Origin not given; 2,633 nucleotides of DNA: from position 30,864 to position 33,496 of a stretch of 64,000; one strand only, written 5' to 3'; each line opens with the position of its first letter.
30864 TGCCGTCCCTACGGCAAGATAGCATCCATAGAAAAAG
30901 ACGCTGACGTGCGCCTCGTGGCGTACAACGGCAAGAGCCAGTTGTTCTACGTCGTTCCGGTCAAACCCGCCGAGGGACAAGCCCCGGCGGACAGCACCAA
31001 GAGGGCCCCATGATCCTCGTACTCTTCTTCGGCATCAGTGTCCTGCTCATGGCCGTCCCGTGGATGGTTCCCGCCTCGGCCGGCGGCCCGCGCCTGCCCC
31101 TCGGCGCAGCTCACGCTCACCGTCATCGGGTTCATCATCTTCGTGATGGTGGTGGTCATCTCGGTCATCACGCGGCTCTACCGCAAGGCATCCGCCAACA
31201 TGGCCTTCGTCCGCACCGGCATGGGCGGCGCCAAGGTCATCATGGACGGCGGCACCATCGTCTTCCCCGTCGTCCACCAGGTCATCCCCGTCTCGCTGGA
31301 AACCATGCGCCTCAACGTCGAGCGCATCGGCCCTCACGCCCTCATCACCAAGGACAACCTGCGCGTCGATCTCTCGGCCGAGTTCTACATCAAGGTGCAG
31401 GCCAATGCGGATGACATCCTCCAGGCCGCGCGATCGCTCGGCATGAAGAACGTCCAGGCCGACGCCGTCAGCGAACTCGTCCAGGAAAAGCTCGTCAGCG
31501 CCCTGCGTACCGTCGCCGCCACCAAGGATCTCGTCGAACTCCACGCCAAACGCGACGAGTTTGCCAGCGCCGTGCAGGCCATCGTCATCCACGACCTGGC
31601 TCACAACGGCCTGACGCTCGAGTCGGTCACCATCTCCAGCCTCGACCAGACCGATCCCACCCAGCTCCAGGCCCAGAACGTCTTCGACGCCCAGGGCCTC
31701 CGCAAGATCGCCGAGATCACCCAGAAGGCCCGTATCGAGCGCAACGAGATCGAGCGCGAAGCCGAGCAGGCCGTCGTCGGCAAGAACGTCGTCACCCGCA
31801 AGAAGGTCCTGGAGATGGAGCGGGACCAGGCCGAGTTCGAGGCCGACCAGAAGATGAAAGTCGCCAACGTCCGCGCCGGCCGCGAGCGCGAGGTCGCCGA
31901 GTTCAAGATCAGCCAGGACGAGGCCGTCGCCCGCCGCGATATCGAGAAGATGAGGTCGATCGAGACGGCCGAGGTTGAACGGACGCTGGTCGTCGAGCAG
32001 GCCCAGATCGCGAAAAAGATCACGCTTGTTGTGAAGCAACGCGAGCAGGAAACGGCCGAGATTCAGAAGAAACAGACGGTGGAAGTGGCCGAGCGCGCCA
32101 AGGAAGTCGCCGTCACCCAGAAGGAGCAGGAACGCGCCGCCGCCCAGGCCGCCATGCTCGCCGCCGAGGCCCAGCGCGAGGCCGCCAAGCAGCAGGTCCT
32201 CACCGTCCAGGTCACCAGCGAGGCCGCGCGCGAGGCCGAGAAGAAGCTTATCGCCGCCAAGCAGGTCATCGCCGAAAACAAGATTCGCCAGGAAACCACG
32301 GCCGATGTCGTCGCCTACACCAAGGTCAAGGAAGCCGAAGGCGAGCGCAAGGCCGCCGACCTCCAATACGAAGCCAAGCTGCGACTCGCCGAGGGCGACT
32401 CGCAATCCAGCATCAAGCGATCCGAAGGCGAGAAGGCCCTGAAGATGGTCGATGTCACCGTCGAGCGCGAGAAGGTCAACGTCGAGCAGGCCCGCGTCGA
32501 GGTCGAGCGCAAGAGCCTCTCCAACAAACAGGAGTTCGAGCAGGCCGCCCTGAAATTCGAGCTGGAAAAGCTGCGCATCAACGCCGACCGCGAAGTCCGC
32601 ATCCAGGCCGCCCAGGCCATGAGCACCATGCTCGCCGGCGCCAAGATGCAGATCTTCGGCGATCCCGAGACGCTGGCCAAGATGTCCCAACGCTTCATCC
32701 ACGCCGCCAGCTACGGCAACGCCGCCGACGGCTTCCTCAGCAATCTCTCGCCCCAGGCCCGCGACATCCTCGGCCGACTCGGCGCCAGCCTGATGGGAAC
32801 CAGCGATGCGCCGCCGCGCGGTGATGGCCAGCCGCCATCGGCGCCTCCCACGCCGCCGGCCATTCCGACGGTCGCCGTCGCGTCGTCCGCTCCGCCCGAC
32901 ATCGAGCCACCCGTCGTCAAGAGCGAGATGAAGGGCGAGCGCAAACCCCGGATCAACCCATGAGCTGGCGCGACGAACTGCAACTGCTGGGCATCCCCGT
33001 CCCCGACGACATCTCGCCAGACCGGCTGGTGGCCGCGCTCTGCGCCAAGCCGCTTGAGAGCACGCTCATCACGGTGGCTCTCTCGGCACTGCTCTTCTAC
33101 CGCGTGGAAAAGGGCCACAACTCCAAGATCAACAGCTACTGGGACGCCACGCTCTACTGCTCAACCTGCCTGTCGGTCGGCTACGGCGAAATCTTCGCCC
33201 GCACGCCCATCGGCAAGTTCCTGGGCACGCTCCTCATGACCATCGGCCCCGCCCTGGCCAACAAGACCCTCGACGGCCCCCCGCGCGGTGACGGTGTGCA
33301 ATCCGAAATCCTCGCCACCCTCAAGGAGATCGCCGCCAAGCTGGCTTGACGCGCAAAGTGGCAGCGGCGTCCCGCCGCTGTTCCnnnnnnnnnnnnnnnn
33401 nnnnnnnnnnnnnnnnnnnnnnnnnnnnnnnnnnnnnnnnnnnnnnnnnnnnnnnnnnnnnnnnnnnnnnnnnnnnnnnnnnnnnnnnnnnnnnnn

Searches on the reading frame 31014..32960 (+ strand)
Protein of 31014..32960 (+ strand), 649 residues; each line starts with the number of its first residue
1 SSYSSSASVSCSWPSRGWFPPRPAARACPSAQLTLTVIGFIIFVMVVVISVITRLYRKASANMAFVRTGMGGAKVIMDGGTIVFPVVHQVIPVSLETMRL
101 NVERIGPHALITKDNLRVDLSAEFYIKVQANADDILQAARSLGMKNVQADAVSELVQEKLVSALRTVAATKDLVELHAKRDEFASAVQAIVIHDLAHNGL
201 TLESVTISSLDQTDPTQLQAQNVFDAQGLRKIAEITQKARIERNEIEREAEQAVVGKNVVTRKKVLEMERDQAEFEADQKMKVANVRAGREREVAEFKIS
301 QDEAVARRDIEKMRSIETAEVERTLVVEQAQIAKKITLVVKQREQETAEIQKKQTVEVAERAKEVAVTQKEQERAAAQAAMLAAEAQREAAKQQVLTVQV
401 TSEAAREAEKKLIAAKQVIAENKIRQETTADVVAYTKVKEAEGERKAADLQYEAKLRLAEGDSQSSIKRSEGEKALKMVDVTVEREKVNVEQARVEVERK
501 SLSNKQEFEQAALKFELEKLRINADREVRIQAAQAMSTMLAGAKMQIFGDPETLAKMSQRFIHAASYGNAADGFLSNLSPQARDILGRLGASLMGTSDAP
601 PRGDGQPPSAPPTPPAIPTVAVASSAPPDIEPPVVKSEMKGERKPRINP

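Call 33: search_protein_families(library=pfam, proteins=[window:31014-32960:+], max_evalue=0.001)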
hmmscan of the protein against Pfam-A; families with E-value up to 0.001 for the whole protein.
window:31014-32960:+ (649 aa): 1 family
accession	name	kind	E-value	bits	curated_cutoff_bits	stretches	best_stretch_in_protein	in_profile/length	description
PF01145.31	Band_7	-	3.3e-19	70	23.6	1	63-247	7-175/176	SPFH domain / Band 7 family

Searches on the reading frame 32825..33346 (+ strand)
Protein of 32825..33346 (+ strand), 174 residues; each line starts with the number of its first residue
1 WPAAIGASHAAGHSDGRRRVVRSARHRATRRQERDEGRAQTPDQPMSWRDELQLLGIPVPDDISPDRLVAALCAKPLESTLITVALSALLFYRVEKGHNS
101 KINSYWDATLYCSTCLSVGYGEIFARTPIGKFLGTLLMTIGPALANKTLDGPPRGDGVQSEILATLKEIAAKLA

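Call 33: search_protein_families(library=pfam, proteins=[window:32825-33346:+], max_evalue=0.001)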
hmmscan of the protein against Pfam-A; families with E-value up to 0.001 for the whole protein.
window:32825-33346:+ (174 aa): 1 family
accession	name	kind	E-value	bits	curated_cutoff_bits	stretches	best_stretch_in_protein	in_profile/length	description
PF07885.22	Ion_trans_2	-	3.1e-08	33.8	22.5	1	80-142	2-63/79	Ion channel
